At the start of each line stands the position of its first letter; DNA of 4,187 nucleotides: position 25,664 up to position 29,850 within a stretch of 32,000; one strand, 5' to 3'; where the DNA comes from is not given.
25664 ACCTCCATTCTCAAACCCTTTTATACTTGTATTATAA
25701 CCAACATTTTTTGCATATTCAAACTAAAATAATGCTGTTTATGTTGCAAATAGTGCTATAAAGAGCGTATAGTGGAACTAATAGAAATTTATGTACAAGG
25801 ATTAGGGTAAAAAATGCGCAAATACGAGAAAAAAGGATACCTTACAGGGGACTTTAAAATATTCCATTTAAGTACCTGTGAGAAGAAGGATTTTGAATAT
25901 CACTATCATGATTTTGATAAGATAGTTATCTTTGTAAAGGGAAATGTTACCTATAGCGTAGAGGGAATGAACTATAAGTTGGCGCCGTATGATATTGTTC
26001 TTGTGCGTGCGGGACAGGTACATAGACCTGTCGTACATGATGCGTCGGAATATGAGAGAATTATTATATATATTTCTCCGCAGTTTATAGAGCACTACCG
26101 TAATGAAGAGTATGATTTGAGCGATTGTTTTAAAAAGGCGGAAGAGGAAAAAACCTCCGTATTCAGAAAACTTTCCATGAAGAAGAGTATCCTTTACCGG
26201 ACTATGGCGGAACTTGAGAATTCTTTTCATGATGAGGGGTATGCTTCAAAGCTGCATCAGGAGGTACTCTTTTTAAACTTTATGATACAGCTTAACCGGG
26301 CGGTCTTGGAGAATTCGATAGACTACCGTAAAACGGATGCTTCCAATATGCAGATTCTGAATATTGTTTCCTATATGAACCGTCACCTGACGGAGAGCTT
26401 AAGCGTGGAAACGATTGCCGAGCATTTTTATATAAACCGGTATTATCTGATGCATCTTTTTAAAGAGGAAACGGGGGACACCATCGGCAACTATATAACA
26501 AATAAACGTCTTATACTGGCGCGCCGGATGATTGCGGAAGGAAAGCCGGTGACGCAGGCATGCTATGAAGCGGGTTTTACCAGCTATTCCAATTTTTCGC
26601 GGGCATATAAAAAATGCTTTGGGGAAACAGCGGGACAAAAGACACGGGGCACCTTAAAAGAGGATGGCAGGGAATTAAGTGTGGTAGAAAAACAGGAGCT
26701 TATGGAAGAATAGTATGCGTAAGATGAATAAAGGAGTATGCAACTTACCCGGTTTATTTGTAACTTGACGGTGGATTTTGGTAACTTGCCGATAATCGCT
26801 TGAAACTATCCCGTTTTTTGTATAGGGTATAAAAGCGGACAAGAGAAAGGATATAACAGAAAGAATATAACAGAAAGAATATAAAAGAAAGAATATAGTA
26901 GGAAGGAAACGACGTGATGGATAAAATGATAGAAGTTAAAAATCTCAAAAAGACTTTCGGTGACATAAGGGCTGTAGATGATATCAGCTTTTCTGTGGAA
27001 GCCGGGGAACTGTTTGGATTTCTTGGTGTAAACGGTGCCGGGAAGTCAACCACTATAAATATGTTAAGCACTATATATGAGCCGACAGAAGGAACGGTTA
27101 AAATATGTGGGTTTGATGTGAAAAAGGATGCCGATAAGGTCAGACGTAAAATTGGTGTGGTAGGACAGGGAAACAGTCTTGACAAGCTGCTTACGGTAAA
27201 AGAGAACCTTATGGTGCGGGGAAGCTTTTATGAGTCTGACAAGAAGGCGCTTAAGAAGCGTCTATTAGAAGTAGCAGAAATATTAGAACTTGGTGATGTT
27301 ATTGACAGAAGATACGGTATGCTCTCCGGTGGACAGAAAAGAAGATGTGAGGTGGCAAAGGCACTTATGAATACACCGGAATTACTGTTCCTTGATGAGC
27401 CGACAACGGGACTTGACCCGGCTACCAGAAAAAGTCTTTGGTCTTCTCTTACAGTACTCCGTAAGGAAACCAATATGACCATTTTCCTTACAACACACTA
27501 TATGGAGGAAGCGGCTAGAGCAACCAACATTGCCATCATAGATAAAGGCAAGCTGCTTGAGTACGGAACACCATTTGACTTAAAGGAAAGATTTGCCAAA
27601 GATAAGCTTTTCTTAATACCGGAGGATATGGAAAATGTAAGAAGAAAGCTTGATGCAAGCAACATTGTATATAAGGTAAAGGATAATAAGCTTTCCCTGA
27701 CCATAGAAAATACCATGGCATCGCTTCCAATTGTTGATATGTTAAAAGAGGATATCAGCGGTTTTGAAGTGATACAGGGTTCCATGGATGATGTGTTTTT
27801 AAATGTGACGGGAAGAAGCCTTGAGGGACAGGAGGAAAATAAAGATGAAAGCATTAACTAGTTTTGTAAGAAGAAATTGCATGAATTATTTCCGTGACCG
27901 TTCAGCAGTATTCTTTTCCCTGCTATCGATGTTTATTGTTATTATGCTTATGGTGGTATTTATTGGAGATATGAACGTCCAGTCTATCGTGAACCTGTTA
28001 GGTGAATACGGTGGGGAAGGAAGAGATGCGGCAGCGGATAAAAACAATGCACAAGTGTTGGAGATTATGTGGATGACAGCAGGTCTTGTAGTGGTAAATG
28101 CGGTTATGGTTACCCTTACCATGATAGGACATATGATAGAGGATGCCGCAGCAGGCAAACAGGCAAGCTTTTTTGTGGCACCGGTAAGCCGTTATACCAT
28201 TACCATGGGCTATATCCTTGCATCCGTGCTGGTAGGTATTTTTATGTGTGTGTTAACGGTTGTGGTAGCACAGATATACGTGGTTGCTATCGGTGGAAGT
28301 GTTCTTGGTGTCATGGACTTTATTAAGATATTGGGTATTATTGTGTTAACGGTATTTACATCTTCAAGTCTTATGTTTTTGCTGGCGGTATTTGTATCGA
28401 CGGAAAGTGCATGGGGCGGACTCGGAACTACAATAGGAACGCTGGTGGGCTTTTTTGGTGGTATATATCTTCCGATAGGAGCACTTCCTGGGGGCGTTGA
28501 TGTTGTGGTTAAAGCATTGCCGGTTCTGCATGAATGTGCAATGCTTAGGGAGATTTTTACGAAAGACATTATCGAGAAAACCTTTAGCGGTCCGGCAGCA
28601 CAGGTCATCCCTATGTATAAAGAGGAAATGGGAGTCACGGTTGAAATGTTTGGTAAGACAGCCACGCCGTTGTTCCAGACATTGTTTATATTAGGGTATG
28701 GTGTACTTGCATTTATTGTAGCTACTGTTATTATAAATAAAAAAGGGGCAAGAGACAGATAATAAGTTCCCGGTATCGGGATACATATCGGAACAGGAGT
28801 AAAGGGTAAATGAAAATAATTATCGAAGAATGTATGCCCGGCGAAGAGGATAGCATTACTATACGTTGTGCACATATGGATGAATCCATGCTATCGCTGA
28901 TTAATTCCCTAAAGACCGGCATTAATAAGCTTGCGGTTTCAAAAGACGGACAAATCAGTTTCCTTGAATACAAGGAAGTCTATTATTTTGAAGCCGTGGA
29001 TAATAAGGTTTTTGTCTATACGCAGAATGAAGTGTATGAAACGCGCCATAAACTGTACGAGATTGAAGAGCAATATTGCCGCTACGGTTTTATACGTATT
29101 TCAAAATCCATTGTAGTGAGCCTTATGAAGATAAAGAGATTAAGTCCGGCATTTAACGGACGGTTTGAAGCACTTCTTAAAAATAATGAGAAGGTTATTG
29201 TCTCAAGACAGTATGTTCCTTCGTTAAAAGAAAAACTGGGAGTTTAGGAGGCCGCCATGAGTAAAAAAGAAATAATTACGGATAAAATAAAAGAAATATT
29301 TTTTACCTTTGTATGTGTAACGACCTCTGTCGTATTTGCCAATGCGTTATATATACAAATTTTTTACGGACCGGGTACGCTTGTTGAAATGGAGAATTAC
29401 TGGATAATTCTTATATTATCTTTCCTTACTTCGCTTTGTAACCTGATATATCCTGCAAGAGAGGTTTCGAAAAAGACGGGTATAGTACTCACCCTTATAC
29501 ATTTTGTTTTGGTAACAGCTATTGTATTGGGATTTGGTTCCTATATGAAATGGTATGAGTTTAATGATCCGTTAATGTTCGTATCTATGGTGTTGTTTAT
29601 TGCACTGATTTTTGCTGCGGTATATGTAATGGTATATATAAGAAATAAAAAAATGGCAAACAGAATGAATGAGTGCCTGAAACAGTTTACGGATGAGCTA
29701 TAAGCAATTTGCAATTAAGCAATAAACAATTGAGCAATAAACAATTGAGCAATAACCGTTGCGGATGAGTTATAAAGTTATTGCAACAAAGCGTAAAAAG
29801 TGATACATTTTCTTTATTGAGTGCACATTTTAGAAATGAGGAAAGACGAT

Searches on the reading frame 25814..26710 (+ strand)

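Call 41: search_protein_families(library=pfam, proteins=[window:25814-26710:+], max_evalue=0.001)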
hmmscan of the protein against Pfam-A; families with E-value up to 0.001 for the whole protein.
window:25814-26710:+ (299 aa): 4 families
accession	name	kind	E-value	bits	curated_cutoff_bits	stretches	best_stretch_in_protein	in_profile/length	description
PF12833.13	HTH_18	-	4.9e-19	68.9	33.6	1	201-275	1-76/80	Helix-turn-helix domain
PF00165.29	HTH_AraC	-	4.2e-15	55.9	26.6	2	189-229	2-42/42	Bacterial regulatory helix-turn-helix proteins, AraC family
PF02311.25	AraC_binding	-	1.1e-10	41.8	21.1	1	24-147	13-130/135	AraC-like ligand binding domain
PF07883.17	Cupin_2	-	1.8e-05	24.8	27.2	1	26-75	10-59/70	Cupin domain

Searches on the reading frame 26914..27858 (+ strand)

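Call 41: search_protein_families(library=pfam, proteins=[window:26914-27858:+], max_evalue=0.001)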
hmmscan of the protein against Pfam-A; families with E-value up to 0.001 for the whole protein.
window:26914-27858:+ (315 aa): 3 families
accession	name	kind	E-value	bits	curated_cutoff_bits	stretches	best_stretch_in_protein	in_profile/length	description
PF00005.33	ABC_tran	-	2.4e-34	119.3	25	1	22-165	2-137/137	ABC transporter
PF13304.12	AAA_21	-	5.1e-08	33.8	27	1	120-195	221-298/304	AAA domain, putative AbiEii toxin, Type IV TA system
PF13732.12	DrrA1-3_C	-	3.6e-07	31.2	27.4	1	218-298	1-80/81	ATP-binding protein DrrA1-3-like, C-terminal domain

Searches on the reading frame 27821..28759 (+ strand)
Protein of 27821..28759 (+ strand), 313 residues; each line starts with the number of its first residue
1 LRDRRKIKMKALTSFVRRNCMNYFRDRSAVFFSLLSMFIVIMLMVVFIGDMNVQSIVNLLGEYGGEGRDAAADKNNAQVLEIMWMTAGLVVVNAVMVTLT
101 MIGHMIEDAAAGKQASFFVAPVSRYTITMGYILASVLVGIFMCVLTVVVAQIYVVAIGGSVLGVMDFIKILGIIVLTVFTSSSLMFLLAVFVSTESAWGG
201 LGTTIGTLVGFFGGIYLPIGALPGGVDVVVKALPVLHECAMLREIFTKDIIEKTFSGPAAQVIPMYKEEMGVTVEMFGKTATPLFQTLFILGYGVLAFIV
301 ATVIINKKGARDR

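Call 41: search_protein_families(library=pfam, proteins=[window:27821-28759:+], max_evalue=0.001)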
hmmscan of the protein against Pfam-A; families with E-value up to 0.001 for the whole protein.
window:27821-28759:+ (313 aa): 2 families
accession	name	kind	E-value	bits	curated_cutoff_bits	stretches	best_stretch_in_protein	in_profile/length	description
PF01061.29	ABC2_membrane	-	9.2e-12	45.4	26.9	1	13-245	4-209/211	ABC-2 type transporter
PF12698.13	ABC2_membrane_3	-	4.1e-08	33.1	31.6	1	84-302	162-345/347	ABC-2 family transporter protein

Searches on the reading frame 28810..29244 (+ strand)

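Call 41: search_protein_families(library=pfam, proteins=[window:28810-29244:+], max_evalue=0.001)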
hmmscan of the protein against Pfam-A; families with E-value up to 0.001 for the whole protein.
window:28810-29244:+ (145 aa): 1 family
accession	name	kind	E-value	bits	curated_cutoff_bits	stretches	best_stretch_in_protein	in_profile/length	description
PF04397.21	LytTR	-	1.1e-27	96.5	22.6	1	49-143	3-97/98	LytTr DNA-binding domain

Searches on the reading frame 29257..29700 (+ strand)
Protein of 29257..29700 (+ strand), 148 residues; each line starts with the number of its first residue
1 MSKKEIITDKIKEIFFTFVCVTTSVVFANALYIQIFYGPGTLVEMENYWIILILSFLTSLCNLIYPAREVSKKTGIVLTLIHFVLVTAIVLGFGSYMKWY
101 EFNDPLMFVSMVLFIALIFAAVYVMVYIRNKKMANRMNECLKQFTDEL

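Call 41: search_protein_families(library=pfam, proteins=[window:29257-29700:+], max_evalue=0.001)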
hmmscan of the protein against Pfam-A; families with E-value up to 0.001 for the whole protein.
window:29257-29700:+ (148 aa): 1 family
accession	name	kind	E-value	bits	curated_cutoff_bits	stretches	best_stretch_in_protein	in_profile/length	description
PF11457.13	DUF3021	-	5.8e-14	52.8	24.7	1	18-140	5-129/130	Protein of unknown function (DUF3021)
